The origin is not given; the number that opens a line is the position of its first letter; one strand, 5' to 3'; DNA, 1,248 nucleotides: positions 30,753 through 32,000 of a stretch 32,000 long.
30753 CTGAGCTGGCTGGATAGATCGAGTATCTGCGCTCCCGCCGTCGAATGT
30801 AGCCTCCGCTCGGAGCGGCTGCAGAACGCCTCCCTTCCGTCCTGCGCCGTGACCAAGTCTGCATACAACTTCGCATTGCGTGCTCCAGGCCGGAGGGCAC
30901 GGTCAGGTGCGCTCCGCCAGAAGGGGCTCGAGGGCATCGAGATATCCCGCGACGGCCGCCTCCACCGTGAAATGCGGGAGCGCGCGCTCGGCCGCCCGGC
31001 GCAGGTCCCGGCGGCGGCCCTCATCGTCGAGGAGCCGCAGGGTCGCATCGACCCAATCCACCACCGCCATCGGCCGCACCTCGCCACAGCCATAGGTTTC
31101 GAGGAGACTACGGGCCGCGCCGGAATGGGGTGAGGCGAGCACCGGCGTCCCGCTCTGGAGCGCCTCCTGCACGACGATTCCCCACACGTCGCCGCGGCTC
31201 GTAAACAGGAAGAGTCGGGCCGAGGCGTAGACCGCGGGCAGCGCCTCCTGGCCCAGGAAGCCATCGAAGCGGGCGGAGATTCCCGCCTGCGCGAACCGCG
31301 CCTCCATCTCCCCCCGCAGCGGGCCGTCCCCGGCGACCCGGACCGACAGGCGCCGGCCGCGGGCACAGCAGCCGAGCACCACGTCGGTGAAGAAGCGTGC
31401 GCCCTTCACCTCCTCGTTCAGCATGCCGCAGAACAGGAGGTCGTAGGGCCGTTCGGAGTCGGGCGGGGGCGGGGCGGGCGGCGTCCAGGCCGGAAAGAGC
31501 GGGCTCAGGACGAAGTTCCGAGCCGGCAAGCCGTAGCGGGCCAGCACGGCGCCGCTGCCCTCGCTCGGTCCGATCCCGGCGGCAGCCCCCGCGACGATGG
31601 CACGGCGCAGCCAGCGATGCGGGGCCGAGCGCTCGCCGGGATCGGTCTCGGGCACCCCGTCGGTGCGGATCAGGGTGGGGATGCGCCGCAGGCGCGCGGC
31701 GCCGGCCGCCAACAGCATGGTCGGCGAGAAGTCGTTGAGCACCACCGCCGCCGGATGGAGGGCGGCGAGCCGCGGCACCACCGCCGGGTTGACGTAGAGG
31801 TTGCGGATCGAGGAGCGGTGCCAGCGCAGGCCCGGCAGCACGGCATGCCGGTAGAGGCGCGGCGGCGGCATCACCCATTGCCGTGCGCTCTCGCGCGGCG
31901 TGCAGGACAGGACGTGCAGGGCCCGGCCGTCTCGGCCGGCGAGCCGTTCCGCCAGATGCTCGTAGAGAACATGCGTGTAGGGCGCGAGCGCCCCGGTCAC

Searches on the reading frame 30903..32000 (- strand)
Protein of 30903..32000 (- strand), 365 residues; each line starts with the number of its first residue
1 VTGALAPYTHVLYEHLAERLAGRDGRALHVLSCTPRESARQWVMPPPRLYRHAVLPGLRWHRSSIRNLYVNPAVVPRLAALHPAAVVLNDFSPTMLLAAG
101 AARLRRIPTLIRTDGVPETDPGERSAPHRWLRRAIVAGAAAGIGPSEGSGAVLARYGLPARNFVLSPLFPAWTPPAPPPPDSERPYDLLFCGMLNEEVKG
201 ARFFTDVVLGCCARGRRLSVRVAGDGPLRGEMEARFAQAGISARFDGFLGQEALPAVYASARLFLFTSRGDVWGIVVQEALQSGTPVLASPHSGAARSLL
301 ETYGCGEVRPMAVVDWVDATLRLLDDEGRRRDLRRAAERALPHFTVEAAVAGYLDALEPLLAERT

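Call 8: search_protein_families(library=pfam, proteins=[window:30903-32000:-], max_evalue=0.01)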
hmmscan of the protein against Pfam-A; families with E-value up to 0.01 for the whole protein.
window:30903-32000:- (365 aa): 5 families
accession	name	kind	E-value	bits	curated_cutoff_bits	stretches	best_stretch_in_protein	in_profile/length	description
PF13692.12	Glyco_trans_1_4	-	2.5e-17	63.9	27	1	187-326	3-142/142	Glycosyl transferases group 1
PF00534.26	Glycos_transf_1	-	1.4e-16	61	26.4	1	183-338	13-170/172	Glycosyl transferases group 1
PF20706.3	GT4-conflict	-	5e-13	49.2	26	1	120-331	128-362/385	Family 4 Glycosyltransferase in conflict systems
PF13524.12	Glyco_trans_1_2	-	2.2e-05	24.9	25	1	218-351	15-140/144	Glycosyl transferase-like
PF13439.12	Glyco_transf_4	-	5.2e-05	23.8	28.5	1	14-162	9-158/170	Glycosyltransferase Family 4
